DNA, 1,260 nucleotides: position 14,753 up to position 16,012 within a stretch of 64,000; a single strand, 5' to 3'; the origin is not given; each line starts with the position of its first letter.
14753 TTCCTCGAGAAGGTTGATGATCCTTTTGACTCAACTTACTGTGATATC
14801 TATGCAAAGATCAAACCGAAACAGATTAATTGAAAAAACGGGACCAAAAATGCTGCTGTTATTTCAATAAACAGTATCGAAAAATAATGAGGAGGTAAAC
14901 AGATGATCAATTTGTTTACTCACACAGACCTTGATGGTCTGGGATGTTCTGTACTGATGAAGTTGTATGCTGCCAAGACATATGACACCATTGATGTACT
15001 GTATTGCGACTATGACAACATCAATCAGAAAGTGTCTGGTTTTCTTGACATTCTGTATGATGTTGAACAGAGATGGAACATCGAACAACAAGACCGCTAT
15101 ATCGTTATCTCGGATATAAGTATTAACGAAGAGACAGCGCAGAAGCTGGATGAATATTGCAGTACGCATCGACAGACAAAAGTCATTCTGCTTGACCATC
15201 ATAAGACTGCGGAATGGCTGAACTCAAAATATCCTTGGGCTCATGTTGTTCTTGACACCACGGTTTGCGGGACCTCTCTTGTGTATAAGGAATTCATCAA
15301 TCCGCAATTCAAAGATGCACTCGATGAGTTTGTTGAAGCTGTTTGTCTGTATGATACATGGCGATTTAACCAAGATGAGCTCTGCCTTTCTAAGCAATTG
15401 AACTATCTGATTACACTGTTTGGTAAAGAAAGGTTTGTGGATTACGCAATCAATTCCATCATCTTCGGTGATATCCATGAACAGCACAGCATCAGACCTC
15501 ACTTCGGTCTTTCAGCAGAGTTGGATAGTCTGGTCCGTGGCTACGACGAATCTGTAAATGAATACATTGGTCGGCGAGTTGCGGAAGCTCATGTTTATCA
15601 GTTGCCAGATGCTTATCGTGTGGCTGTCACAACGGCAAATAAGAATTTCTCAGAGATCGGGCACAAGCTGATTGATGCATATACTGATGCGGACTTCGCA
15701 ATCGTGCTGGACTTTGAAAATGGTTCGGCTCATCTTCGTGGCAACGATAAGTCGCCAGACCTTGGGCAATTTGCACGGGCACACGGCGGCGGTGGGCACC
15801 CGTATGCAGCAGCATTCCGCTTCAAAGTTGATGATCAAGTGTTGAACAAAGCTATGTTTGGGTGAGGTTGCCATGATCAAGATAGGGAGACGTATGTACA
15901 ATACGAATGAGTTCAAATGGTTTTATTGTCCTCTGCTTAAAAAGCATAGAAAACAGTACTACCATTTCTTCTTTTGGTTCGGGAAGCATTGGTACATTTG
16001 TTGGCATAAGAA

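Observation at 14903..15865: Phage-encoded DHH-DHHA1 phosphoesterase (nanoRNase/c-di-NMP phosphodiesterase-like)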

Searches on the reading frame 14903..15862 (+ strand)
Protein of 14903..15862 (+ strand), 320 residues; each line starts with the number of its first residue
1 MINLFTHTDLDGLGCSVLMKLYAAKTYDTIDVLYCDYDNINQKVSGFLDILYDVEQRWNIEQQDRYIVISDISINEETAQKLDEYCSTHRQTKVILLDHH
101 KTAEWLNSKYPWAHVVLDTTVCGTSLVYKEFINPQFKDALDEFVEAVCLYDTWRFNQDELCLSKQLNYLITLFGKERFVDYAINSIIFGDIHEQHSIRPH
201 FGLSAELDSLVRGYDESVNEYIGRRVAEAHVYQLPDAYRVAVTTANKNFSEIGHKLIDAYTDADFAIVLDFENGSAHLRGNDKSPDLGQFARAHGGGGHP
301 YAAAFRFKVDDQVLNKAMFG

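Call 3: search_protein_families(library=pfam, proteins=[window:14903-15862:+], max_evalue=1)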
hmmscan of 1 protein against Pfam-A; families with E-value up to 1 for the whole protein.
window:14903-15862:+ (320 aa): 3 families
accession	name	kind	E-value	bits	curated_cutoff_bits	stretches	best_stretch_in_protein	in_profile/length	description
PF01368.27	DHH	-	3.8e-07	30.9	28.1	1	3-132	3-103/125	DHH family, N-terminal domain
PF02272.25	DHHA1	-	0.00097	20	25.9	1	267-311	36-87/102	DHHA1 domain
PF13173.12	AAA_14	-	0.17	12.3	27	1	14-96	14-95/129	AAA domain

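Call 4: search_protein_families(library=phrogs, proteins=[window:14903-15862:+], max_evalue=0.01)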
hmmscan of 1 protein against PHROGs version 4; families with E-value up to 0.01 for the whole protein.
window:14903-15862:+ (320 aa): 2 families
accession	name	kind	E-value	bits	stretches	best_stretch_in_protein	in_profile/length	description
phrog_4771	-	other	1.7e-23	84.3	1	3-309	20-285/363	DHH phosphoesterase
phrog_26954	-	other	1.2e-17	65.2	1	4-185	2-173/296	DHH phosphoesterase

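Call 5: search_protein_families(library=ncbifam, proteins=[window:14903-15862:+], max_evalue=1)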
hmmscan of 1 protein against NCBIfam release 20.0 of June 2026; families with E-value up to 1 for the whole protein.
window:14903-15862:+ (320 aa): 1 family
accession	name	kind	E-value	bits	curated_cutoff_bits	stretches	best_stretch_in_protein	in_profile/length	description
NF053762.1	aCcr1_fam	equivalog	0.07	13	60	1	74-92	7-25/38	aCcr1 family cell cycle regulator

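Call 6: search_solved_structures(query=window:14903-15862:+, max_evalue=1, show_alignments=3)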
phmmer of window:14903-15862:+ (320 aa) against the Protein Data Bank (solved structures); distinct sequences matched with E-value up to 1: 5.
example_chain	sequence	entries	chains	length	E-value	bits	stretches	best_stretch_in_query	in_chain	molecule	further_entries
6mtz_A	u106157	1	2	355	4.8e-07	32.8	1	5-154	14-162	HepC.19480.a.B1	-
9r7o_A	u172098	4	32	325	0.00086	22.1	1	265-310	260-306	DHH family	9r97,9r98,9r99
7d62_A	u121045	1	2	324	0.074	15.8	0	95-172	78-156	PggH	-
4ls9_A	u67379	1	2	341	0.27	13.9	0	281-307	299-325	DHH family protein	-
4n2o_A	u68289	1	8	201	0.38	13.4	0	117-141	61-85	Autonomous cohesin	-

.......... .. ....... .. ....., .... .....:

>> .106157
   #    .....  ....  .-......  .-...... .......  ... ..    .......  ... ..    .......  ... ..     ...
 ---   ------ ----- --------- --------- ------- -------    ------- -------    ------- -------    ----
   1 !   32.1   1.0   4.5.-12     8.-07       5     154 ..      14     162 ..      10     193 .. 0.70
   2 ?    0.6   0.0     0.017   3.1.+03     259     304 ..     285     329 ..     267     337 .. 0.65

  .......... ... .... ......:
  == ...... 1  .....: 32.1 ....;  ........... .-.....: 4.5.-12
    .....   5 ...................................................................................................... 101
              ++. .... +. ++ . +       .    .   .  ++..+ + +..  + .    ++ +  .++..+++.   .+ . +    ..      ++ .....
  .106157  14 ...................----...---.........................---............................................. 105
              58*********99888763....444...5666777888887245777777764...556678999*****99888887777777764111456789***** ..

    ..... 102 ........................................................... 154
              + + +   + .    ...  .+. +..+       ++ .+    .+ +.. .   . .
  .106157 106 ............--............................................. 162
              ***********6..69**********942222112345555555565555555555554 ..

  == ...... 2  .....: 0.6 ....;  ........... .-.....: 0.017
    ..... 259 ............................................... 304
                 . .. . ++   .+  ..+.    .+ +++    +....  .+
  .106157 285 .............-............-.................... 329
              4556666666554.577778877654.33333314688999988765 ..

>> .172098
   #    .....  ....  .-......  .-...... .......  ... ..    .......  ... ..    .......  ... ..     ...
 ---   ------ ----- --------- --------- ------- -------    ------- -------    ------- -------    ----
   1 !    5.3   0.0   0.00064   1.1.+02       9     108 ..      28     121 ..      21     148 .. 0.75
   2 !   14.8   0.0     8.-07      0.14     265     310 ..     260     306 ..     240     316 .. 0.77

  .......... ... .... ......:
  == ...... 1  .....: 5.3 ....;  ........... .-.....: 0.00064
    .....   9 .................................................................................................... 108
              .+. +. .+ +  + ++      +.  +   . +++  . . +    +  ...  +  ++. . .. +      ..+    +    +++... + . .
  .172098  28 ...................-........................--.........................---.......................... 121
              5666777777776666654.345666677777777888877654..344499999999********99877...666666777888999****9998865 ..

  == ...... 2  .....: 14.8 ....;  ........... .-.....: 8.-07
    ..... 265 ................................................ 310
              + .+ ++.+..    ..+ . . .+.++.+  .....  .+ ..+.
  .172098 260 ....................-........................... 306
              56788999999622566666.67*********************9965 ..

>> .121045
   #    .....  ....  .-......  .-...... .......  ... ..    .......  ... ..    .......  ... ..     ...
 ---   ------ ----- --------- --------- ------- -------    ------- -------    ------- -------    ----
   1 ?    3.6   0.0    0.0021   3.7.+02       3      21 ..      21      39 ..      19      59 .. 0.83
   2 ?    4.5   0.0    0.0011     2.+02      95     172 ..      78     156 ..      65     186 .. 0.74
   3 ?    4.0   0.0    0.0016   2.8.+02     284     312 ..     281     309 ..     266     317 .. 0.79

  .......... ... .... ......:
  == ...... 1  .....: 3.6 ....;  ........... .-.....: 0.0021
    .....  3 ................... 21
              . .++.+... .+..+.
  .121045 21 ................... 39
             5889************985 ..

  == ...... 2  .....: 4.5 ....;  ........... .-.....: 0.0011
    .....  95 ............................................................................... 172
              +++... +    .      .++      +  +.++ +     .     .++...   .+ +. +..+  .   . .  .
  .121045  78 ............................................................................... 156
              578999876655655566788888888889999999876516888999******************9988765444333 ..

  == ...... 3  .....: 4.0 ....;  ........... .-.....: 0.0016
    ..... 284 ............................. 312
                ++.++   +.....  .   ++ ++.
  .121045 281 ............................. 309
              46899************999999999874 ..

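Call 9: search_dna_similar(query=window:14903-15862:+, collection=phages, mode=protein, max_rows=40, rows=spread)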
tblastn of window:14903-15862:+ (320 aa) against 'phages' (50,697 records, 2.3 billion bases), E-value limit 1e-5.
Records with a match: 25; places in all: 25; records where one place covers at least 80% of the query: 12.
Best place of each record, by identity: <60% 25.
By first word of the organism name: Bacillus 12; Vibrio 6; Lysinibacillus 2; Clostridioides 2; Bacteriophage 1; Moorella 1; Streptococcus 1.
By host as written in the record: Bacillus subtilis 4; Lysinibacillus fusiformis 2; - 2; Bacillus subtilis W-23-S(r); Bacillus licheniformis ATCC 9945a 2; Bacillus subtilis subsp. subtilis 168 2; Vibrio alginolyticus CECT 521 2; Bacillus sp. ET1 1; Clostridioides difficile 1; and 9 more.
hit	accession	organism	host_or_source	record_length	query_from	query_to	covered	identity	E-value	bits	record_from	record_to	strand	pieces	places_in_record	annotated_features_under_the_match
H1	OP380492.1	Bacillus phage Nachito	Bacillus sp. ET1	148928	4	289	89%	31.7%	3e-26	114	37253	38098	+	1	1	DHH family phosphoesterase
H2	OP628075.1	Lysinibacillus phage vB_LfM_LysYB1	Lysinibacillus fusiformis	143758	2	290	90%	31.1%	6e-25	110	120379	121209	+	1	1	phosphohydrolase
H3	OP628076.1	Lysinibacillus phage vB_LfM_LysYB2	Lysinibacillus fusiformis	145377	2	290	90%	31.1%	6e-25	110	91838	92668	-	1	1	phosphohydrolase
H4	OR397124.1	Clostridioides phage AR1086-1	Clostridioides difficile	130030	1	272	85%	32.2%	3e-23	105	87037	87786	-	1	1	nrnB: oligoribonuclease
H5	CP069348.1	Clostridioides phage pCD1602_4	water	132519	1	265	83%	32.6%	1e-21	101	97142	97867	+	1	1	record has no annotation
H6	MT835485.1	Bacteriophage sp.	human fecal samples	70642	2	288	90%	30.1%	5e-28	120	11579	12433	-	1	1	record has no annotation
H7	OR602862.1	Moorella phage MTATph1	Moorella thermoacetica DSM 103132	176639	1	271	85%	30.5%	7e-21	99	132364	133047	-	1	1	DHH phosphoesterase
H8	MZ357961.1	Bacillus phage Flasso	Bacillus cereus MCR1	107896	5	290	89%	28.6%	1e-18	92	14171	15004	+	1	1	oligoribonuclease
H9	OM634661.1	Bacillus phage vB_BauM_KLEB27-3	Bacillus australimaris sKR4M-27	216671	10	289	88%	27.9%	5e-17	87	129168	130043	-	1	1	oligoribonuclease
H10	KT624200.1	Bacillus phage SP-15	Bacillus subtilis W-23-S(r); Bacillus ...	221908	2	281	88%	27.7%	5e-6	54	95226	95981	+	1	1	phosphohydrolase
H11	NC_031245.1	Bacillus phage SP-15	Bacillus subtilis W-23-S(r); Bacillus ...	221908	2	281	88%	27.7%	5e-6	54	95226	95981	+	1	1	DHH phosphoesterase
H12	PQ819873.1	Streptococcus phage vB_SagM-GXN1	Streptococcus agalactiae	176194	2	282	88%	26.6%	2e-11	71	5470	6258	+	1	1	putative phosphohydrolase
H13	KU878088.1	Bacillus phage AR9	Bacillus subtilis subsp. subtilis 168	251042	4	168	52%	29.2%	4e-10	67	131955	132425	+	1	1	oligoribonuclease NrnB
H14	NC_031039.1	Bacillus phage AR9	Bacillus subtilis subsp. subtilis 168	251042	4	168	52%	29.2%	4e-10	67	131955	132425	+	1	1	DHH phosphoesterase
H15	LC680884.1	Bacillus phage PBS1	Bacillus subtilis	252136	4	168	52%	29.2%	4e-10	67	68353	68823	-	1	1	hypothetical protein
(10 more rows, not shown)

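Call 14: find_homologous_proteins(query=window:14903-15862:+, max_evalue=0.001)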
Query window:14903-15862:+ (320 aa): 866 proteins with E <= 0.001 among 1816 candidates; the best 120 are listed.
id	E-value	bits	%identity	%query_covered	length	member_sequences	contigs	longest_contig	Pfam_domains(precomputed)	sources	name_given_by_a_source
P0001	8.6e-218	740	100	100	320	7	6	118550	PF01368.28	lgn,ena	-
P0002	1.2e-154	533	72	100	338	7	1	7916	PF01368.28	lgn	-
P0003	4.8e-114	399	57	100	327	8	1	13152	-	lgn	-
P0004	5.3e-109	383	58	100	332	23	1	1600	PF01368.28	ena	-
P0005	4.8e-80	288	47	96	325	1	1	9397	-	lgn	-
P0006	4.8e-77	278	45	100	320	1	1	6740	-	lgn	-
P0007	1.1e-57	214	41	96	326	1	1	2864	-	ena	-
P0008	1.7e-54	204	40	96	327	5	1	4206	-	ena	-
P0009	4.9e-46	176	36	99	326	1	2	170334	PF01368.28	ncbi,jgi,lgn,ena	-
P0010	4.3e-44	169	37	99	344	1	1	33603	PF01368.28,PF02272.25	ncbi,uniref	ncbi:DHH family phosphoesterase [Paraclostridium dentum]|uniref:DHH family phosphoesterase n=1 Tax=P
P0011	1.2e-42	165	36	96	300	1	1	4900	PF01368.28,PF02272.25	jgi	-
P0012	2.2e-42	164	35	99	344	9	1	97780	PF01368.28,PF02272.25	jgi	jgi:oligoribonuclease NrnB/cAMP/cGMP phosphodiesterase (DHH superfamily)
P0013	1.5e-41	161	39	96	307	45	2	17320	PF01368.28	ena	-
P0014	2.7e-41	160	33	99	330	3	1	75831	PF02272.25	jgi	-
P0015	1.2e-40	158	37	95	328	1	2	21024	-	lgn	-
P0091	7.8e-35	139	34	97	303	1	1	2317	-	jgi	jgi:oligoribonuclease NrnB/cAMP/cGMP phosphodiesterase (DHH superfamily)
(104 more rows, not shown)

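Call 16: find_encoding_contigs(protein=P0001, flank=10000, max_places=6)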
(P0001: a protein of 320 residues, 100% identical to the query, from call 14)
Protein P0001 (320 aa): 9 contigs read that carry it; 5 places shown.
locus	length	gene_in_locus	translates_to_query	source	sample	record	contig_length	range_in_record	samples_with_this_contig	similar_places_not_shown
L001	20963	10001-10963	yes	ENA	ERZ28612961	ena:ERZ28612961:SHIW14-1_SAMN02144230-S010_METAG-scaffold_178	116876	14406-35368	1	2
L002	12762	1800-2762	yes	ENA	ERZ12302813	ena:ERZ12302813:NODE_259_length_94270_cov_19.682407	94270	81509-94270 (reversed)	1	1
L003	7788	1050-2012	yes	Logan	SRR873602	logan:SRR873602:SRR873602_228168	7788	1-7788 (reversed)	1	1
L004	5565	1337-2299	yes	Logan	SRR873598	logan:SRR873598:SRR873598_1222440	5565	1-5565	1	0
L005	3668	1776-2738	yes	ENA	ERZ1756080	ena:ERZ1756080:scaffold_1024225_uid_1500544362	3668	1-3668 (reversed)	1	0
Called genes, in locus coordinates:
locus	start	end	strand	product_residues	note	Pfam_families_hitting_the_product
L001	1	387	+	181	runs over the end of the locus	-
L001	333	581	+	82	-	-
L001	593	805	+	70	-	-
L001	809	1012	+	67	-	-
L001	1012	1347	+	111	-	-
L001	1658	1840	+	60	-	-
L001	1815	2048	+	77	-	-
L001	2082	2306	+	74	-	-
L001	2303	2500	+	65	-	-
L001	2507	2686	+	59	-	-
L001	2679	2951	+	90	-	-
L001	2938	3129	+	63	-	-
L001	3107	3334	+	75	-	-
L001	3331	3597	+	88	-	-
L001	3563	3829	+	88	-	-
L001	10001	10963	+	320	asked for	PF01368:DHH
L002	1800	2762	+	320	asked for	PF01368:DHH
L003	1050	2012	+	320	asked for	PF01368:DHH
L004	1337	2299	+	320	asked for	PF01368:DHH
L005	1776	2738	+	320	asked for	PF01368:DHH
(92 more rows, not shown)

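Call 29: find_related_loci(query=A1, collection=genome_contigs, flank=8000)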
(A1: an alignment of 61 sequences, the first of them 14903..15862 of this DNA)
Query A1 (320 aa) in genome_contigs; peptide patterns used: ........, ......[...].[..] (x = any residue, [..] = any of these).
600 stretches matched a pattern (row limit reached: there are more); 70 encode a relative of the query (tblastn E <= 1e-3); 70 distinct loci.
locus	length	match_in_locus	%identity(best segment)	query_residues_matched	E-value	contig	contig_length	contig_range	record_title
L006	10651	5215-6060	37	1-307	2e-51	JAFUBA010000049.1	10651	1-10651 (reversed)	MAG: Clostridia bacterium isolate RGIG4331 Roe_deer_Duodenum.Co__c95454, whole genome shotgun sequence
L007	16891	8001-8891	32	1-312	2e-41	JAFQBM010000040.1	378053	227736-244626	MAG: Lachnospiraceae bacterium isolate RGIG1668 Goat_Cecum-1__c1253, whole genome shotgun sequence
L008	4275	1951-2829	36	1-307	5e-41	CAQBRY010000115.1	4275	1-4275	MAG TPA_asm: uncultured Eubacteriales bacterium isolate MGBC139389 genome assembly, contig: MGBC139389.115, whole genome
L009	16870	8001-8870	35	1-307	4e-40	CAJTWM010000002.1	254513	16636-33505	MAG TPA_asm: uncultured Lachnospiraceae bacterium isolate MGBC114950 genome assembly, contig: MGBC114950.2, whole genome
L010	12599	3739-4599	31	1-304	3e-36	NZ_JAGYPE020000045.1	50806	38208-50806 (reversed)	Neobacillus citreus strain FJAT-50051 scaffold45, whole genome shotgun sequence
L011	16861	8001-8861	33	1-304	1e-34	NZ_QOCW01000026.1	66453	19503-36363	Bacillus taeanensis strain BH030017 NODE_26_length_66453_cov_150.731, whole genome shotgun sequence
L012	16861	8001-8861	30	1-304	7e-35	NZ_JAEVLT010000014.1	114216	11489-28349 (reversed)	Bacillus sp. EB600 ENGS202_contig_14, whole genome shotgun sequence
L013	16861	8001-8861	30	1-304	2e-34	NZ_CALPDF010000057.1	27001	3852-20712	Neobacillus muris strain DSM 110989 NODE_57_length_27001_cov_44.964196, whole genome shotgun sequence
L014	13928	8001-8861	30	1-304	4e-34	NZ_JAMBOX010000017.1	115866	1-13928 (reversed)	Neobacillus niacini strain MER531 NODE_17_, whole genome shotgun sequence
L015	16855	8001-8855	30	1-304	3e-34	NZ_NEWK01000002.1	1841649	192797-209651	Geobacillus thermocatenulatus strain BGSC 93A1 Contig_2, whole genome shotgun sequence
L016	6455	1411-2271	30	1-304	3e-34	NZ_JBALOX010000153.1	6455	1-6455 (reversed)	Bacillus sp. JJ1521 JJ-1521_contig_155, whole genome shotgun sequence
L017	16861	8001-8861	31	1-304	9e-34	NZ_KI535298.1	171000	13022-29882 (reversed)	Bacillus sp. UNC438CL73TsuS30 M028DRAFT_scaffold00010.10, whole genome shotgun sequence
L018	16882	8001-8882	31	1-304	1e-33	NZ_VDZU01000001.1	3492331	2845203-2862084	Fictibacillus phosphorivorans strain DE0352 NODE_1_length_3492331_cov_38.997569, whole genome shotgun sequence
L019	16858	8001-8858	32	2-304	7e-34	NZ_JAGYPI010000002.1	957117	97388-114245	Bacillus sp. FJAT-49736 Scaffold2, whole genome shotgun sequence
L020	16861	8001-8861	29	1-304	6e-34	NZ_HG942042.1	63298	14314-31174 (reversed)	Neobacillus dielmonensis strain FF4, whole genome shotgun sequence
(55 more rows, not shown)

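Call 30: predict_structure(alignment_id=A1)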
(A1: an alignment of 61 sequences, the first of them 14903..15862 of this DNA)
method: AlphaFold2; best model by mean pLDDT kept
length: 320 residues; sequences in the alignment: 61
mean_pLDDT: 94.4   pTM: 0.89
mean pLDDT of the five models: 94.4, 94.4, 93.7, 93.3, 93.3
residues with pLDDT >= 90: 283; 70-90: 35; 50-70: 2; < 50: 0
segments of 3 or more residues with pLDDT < 50: none
pLDDT, mean of each block of 10 residues (from residue 1): 97 98 93 96 98 91 92 97 95 97 96 96 98 88 98 93 97 97 92 84 95 98 98 94 96 96 97 95 95 94 92 78
secondary structure, 60 per line:
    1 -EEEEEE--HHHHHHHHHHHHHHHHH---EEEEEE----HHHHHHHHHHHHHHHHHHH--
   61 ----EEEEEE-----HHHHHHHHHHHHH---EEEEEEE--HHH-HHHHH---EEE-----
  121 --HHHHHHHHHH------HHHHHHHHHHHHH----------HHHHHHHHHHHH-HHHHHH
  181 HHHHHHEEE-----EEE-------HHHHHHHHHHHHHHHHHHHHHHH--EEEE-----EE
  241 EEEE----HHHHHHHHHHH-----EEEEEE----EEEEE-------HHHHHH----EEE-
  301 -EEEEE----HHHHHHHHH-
elements in order: E2-7 H10-26 E30-35 H40-58 E65-70 H76-88 E92-98 H105-109 E113-115 H123-132 H139-151 H162-173 H175-186 E187-189 E195-197 H205-227 E230-233 E239-244 H249-259 E265-270 E275-279 H287-292 E297-299 E302-306 H311-319
